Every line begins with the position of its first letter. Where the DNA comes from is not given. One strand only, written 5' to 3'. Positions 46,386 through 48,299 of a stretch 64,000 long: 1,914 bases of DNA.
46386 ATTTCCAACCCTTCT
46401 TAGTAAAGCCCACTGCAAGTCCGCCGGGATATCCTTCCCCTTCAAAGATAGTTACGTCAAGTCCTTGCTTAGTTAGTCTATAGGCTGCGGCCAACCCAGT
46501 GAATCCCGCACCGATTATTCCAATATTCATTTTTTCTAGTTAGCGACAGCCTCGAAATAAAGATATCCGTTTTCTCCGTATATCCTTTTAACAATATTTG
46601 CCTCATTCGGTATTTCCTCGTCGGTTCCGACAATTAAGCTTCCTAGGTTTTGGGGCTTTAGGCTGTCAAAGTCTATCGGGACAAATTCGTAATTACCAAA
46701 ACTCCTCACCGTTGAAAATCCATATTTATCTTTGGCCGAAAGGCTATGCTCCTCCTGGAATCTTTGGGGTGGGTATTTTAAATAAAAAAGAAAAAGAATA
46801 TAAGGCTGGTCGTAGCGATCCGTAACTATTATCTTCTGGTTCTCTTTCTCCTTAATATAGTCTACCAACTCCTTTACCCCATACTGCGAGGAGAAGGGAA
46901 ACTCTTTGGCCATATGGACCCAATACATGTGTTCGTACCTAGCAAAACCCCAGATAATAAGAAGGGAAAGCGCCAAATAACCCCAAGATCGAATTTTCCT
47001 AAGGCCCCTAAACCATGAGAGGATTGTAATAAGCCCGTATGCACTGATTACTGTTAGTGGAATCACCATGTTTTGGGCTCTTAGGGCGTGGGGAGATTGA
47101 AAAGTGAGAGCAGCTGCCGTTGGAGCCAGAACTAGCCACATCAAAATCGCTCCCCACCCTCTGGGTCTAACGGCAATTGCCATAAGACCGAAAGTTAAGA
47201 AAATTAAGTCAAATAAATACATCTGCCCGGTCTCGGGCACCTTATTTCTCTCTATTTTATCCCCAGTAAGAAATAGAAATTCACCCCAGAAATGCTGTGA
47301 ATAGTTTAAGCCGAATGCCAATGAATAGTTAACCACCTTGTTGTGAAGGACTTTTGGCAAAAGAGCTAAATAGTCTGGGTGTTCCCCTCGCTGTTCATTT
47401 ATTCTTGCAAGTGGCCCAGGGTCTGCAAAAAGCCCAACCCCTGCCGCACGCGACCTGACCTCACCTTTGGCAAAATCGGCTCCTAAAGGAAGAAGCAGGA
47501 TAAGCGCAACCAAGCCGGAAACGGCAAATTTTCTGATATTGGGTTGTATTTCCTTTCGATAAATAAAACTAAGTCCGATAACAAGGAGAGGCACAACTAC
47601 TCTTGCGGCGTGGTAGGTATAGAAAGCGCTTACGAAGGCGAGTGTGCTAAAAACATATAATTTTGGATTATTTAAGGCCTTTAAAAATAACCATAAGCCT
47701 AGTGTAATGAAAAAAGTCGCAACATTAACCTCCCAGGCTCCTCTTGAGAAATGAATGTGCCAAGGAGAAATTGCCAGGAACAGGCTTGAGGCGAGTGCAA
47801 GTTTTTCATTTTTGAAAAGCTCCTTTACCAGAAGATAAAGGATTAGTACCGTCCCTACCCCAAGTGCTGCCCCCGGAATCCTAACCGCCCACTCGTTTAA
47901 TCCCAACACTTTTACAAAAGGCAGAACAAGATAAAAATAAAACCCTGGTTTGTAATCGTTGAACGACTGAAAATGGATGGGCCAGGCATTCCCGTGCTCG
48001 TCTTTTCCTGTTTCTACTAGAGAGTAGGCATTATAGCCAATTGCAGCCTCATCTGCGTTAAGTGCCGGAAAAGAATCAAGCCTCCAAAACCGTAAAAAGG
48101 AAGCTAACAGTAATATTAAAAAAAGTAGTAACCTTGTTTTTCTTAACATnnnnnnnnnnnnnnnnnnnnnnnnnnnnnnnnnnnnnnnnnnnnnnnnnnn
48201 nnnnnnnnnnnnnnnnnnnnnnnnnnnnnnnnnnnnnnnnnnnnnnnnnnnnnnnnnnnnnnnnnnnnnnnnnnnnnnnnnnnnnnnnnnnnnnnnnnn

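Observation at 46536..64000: Tandem array of at least seven PMT/ArnT-like GT-C glycosyltransferase paralogs with a shared loop-1 signature and a conserved C-terminal soluble domain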

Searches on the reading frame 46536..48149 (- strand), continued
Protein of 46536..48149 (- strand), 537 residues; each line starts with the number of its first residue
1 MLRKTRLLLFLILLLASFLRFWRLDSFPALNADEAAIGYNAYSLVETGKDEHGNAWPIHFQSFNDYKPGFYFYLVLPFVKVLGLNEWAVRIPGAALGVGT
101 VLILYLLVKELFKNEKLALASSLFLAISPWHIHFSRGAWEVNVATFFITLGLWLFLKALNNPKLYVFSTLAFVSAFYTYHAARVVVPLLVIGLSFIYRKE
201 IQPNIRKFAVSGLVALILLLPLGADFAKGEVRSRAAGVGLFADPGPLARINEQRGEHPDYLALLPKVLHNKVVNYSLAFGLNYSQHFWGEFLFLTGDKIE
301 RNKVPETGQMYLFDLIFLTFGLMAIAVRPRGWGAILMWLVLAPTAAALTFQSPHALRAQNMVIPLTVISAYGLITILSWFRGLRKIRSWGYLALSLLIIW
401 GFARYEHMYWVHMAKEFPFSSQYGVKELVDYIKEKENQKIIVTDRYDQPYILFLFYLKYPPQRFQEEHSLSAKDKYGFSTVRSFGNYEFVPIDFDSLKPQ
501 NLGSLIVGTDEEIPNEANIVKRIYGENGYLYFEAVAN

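Call 23: find_related_loci(query=A2, collection=genome_contigs, flank=10000)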
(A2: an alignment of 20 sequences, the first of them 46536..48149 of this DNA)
Query A2 (537 aa) in genome_contigs; peptide patterns used: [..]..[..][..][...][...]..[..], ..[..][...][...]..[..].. (x = any residue, [..] = any of these).
599 stretches matched a pattern (row limit reached: there are more); 552 encode a relative of the query (tblastn E <= 1e-3); the best 80 are kept; 80 distinct loci.
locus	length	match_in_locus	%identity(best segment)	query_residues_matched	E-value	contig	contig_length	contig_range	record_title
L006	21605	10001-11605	65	8-537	0e+0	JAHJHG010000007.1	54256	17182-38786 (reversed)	MAG: Patescibacteria group bacterium isolate Modern_marine_planktonic.mb.16 Modern_marine_plan.mb.16_k141_695771, whole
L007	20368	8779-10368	64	6-537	0e+0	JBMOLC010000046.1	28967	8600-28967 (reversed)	MAG: Patescibacteria group bacterium isolate Betzabe_MAG014 MAG014_46, whole genome shotgun sequence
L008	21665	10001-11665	63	1-537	0e+0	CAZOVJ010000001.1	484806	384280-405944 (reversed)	MAG TPA_asm: uncultured Gammaproteobacteria bacterium isolate SRP068000_co4_46 genome assembly, contig: NODE_3_length_48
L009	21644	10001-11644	63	20-537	0e+0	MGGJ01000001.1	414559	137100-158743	MAG: Candidatus Woesebacteria bacterium RIFCSPHIGHO2_01_FULL_39_32 rifcsphigho2_01_scaffold_107, whole genome shotgun se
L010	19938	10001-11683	62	8-537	0e+0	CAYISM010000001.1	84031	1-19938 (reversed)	MAG TPA_asm: uncultured Gammaproteobacteria bacterium isolate ERP119705_co3_788 genome assembly, contig: NODE_170_length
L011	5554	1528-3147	61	3-537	0e+0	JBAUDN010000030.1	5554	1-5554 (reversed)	MAG: Microgenomates group bacterium isolate MFD13099_ilm_asm_bin3 k127_248287, whole genome shotgun sequence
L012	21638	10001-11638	61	6-537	0e+0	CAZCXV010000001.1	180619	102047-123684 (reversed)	MAG TPA_asm: uncultured Gammaproteobacteria bacterium isolate SRP062349_co2_267 genome assembly, contig: NODE_32_length_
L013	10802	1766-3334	65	20-537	0e+0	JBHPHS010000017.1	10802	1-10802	Patescibacteria group bacterium isolate SAG AM-312-A20 AM-312-A20_NODE_17, whole genome shotgun sequence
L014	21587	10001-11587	63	20-537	0e+0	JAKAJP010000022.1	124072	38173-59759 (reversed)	MAG: bacterium isolate WY4.bin110 NODE_142_length_124072_cov_1.955061, whole genome shotgun sequence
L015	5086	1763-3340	63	16-537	0e+0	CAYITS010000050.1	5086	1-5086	MAG TPA_asm: uncultured Gammaproteobacteria bacterium isolate ERP119705_co3_637 genome assembly, contig: NODE_22344_leng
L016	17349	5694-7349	59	1-537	0e+0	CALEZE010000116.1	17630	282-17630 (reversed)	MAG TPA_asm: uncultured bacterium isolate SRR7515931_bin.142_CONCOCT_v1.1_MAG genome assembly, contig: ERZ869938.1579, w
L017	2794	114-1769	59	1-537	0e+0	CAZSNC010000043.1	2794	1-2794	MAG TPA_asm: uncultured Gammaproteobacteria bacterium isolate SRP278252_co1_260 genome assembly, contig: NODE_79305_leng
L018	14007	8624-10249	59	6-537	0e+0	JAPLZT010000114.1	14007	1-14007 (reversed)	MAG: Candidatus Woesebacteria bacterium isolate LacPavin_0920_WC90_MAG_37_8 LacPavin_0920_WC90_scaffold_2130171, whole g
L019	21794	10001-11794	57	6-537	0e+0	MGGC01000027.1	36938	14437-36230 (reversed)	MAG: Candidatus Woesebacteria bacterium RIFCSPHIGHO2_01_FULL_38_10 rifcsphigho2_01_scaffold_3491, whole genome shotgun s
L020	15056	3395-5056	60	2-537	0e+0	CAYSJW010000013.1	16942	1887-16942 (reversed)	MAG TPA_asm: uncultured Gammaproteobacteria bacterium isolate SRP231805_co4_34 genome assembly, contig: k141_16683, whol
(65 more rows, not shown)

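Call 31: predict_structure(alignment_id=A2)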
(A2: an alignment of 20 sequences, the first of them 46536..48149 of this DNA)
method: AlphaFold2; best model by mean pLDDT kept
length: 537 residues; sequences in the alignment: 20
mean_pLDDT: 86.1   pTM: 0.88
mean pLDDT of the five models: 86.1, 84.4, 84.3, 81.9, 81.8
residues with pLDDT >= 90: 275; 70-90: 206; 50-70: 50; < 50: 6
segments of 3 or more residues with pLDDT < 50: 61-66
pLDDT, mean of each block of 10 residues (from residue 1): 86 97 84 88 91 68 54 91 94 97 98 96 96 90 94 97 95 88 88 95 94 91 71 60 57 75 79 80 88 83 82 95 95 95 82 74 97 94 89 94 90 72 82 85 80 93 93 76 91 84 88 88 81 88
secondary structure, 60 per line:
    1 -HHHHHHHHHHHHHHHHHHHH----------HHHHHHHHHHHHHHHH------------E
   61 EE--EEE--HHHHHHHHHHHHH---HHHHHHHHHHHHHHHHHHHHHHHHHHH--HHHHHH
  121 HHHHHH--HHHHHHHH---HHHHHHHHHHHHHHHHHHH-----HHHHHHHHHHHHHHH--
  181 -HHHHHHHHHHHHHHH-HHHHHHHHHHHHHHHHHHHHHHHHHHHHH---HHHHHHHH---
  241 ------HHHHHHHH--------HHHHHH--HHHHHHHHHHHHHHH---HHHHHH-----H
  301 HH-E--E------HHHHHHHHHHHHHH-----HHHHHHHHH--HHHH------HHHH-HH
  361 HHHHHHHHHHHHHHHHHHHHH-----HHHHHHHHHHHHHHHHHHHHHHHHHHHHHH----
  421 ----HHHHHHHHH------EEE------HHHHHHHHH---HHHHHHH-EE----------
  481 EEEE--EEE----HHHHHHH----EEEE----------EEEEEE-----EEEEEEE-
elements in order: H2-21 H32-47 E60-62 E65-67 H70-82 H86-112 H115-126 H129-136 H140-158 H164-178 H182-196 H198-226 H230-237 H247-254 H263-268 H271-285 H289-294 H314-327 H333-341 H344-347 H354-357 H359-381 H387-416 H425-433 E440-442 H449-457 H461-467 E481-484 E487-489 H494-500 E505-508 E519-524 E530-536

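Call 34: fold_search(model_id=the predicted structure, library=pdb)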
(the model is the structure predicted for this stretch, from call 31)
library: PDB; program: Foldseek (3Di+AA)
matches with E <= 10: 367; with E <= 0.001: 28
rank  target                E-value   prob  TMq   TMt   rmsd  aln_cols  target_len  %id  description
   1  3wak                  4.2e-08  1.00  0.50  0.33  11.9       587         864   16  Crystal structure of the Archaeoglobus fulgidus oligosaccharyltransferase (O29867_ARCFU) in the apo form (released 2013-10-30)
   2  7e9s_A                6.3e-08  1.00  0.49  0.33  12.5       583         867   16  Archaeal oligosaccharyltransferase AglB from Archaeoglobus fulgidus in complex with an inhibitory peptide and a dolich (released 2021-09-08)
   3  8b6l_I                1.8e-07  1.00  0.50  0.40  12.2       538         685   13  Subtomogram average of the human Sec61-TRAP-OSTA-translocon (released 2022-12-07)
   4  8agc_A                2.8e-07  1.00  0.47  0.38  14.9       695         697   11  Structure of yeast oligosaccharylransferase complex with lipid-linked oligosaccharide and non-acceptor peptide bound (released 2022-12-07)
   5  6gxc_A                2.9e-07  1.00  0.50  0.40  13.9       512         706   12  Bacterial oligosaccharyltransferase PglB in complex with an inhibitory peptide and a reactive lipid-linked oligosaccha (released 2018-11-14)
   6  6s7o_A                4.8e-07  1.00  0.51  0.43  11.8       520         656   12  Cryo-EM structure of human oligosaccharyltransferase complex OST-A (released 2019-12-18)
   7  6ftg_5                6.3e-07  1.00  0.48  0.41  13.0       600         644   12  Subtomogram average of OST-containing ribosome-translocon complexes from canine rough microsomal membranes (released 2018-03-21)
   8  6s7t_A                7.5e-07  1.00  0.52  0.41  11.7       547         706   12  Cryo-EM structure of human oligosaccharyltransferase complex OST-B (released 2019-12-18)
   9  5gmy_A                7.5e-07  1.00  0.49  0.33  11.9       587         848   15  Crystal structure of the Archaeoglobus fulgidus oligosaccharyltransferase (O29867_ARCFU) tethered with an acceptor pep (released 2017-02-01)
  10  9n9j_I                7.9e-07  1.00  0.51  0.40  13.4       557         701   12  Structure of a GRP94 folding intermediate engaged with a CCDC134- and FKBP11-bound secretory translocon (released 2025-11-19)
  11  5ogl_A                9.0e-07  1.00  0.50  0.40  12.2       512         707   12  Structure of bacterial oligosaccharyltransferase PglB in complex with an acceptor peptide and an lipid-linked oligosac (released 2017-10-25)
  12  5ezm                  1.2e-06  1.00  0.54  0.54  11.4       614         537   13  Crystal Structure of ArnT from Cupriavidus metallidurans in the apo state (released 2016-02-17)
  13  9i5k_A                1.4e-06  1.00  0.48  0.51  12.7       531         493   13  Structure of the Chaetomium thermophilum Pmt4 homodimer (C2 symmetry) (released 2025-12-24)
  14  8age_A                1.6e-06  1.00  0.50  0.43  13.0       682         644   12  Structure of yeast oligosaccharylransferase complex with acceptor peptide bound (released 2022-12-07)
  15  3rce_A                3.8e-06  1.00  0.50  0.41  12.3       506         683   12  Bacterial oligosaccharyltransferase PglB (released 2011-06-15)
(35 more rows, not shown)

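Call 77: search_protein_representatives(alignment_id=A1)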
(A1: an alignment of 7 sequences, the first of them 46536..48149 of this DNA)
Query: 7 sequences, 554 profile positions. Proteins with E-value up to 0.001 (for the whole library): 44460; up to 1e-10: 16549; up to 1e-30: 6683. The best 150 are listed.
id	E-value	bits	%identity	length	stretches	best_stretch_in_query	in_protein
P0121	7.3e-181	619.3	-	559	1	1-553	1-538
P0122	4.9e-162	557.2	-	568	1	1-552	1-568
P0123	2.7e-158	544.8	-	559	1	5-551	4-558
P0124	9.5e-156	536.4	-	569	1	6-552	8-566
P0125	9.1e-155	533.2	-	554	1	3-552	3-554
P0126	2.9e-152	524.9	-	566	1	6-553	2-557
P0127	4.6e-151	521.0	-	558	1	8-549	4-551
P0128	2.6e-150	518.5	-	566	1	10-552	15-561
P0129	3.9e-150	517.9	-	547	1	7-552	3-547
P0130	4.6e-149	514.4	-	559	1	1-550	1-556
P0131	6.5e-149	513.9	-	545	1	1-551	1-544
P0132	7.2e-149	513.7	-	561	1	1-552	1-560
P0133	1.8e-148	512.4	-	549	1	6-550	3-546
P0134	1.9e-148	512.3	-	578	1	11-552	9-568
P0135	7.7e-148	510.3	-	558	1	9-552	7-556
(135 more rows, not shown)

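Call 81: search_solved_structures(query=A2, max_evalue=10, show_alignments=3)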
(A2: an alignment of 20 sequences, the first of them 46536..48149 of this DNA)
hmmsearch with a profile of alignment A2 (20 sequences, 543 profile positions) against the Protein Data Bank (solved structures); distinct sequences matched with E-value up to 10: 3.
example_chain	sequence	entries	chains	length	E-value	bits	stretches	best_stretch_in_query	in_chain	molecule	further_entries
8i9p_Lh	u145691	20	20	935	0.0044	19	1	99-191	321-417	dolichyl-diphosphooligosaccharide--protein glycotransferase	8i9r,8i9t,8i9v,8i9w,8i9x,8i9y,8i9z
5ezm_A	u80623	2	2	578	0.011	17.7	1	67-225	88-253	4-amino-4-deoxy-L-arabinose transferase or related glycosyltransferases of PMT family | 4-amino-4-deoxy-L-arabinose (L-Ara4N) transferase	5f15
2pok_A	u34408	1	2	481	0.66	11.8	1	407-464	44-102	Peptidase, M20/M25/M40 family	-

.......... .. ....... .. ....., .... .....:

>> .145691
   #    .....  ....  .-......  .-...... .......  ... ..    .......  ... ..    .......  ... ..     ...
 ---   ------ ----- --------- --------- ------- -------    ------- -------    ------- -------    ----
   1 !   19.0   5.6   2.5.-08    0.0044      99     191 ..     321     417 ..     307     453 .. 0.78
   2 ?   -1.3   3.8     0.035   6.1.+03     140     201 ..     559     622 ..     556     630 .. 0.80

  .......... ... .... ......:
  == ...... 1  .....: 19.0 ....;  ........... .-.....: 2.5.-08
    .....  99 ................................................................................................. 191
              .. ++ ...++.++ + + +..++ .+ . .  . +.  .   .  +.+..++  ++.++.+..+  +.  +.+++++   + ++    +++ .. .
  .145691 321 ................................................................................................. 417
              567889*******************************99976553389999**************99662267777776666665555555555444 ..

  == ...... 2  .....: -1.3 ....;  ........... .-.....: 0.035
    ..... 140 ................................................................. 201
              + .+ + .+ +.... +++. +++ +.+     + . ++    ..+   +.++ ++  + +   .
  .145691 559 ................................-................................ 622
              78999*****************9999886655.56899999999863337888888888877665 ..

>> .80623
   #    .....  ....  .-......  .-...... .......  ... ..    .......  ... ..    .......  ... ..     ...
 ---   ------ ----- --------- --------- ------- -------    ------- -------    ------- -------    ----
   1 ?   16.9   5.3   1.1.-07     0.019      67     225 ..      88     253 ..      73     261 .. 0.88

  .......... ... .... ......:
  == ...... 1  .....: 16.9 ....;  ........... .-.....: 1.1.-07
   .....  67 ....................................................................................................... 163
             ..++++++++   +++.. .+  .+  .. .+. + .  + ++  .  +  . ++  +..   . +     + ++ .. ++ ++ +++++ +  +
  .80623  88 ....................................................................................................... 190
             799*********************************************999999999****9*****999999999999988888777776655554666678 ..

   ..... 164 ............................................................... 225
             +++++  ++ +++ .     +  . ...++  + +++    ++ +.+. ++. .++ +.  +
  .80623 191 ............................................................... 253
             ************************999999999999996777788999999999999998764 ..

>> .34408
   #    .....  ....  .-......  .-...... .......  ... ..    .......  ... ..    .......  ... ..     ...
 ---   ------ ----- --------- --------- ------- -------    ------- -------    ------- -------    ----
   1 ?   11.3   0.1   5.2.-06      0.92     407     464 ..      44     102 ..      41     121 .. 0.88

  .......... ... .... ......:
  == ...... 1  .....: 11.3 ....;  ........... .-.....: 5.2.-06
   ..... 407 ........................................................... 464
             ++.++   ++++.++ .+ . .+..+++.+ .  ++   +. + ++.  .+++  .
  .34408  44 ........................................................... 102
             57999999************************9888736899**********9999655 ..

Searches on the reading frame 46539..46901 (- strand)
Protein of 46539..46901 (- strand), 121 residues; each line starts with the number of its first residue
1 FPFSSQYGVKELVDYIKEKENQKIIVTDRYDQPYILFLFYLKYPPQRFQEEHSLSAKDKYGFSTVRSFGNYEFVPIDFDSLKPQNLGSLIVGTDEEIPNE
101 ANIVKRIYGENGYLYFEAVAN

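Call 61: predict_structure(alignment_id=A5)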
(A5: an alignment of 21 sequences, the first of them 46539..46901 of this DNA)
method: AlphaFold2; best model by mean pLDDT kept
length: 121 residues; sequences in the alignment: 21
mean_pLDDT: 90.9   pTM: 0.84
mean pLDDT of the five models: 90.9, 90.0, 90.0, 89.7, 87.4
residues with pLDDT >= 90: 96; 70-90: 19; 50-70: 4; < 50: 2
segments of 3 or more residues with pLDDT < 50: none
pLDDT, mean of each block of 10 residues (from residue 1): 69 90 91 89 96 95 94 94 93 94 93 92 91
secondary structure, 60 per line:
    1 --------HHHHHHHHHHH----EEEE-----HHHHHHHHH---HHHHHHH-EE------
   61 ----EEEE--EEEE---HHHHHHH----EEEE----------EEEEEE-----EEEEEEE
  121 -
elements in order: H9-19 E24-27 H33-41 H45-51 E65-68 E71-74 H78-84 E89-92 E103-108 E114-120
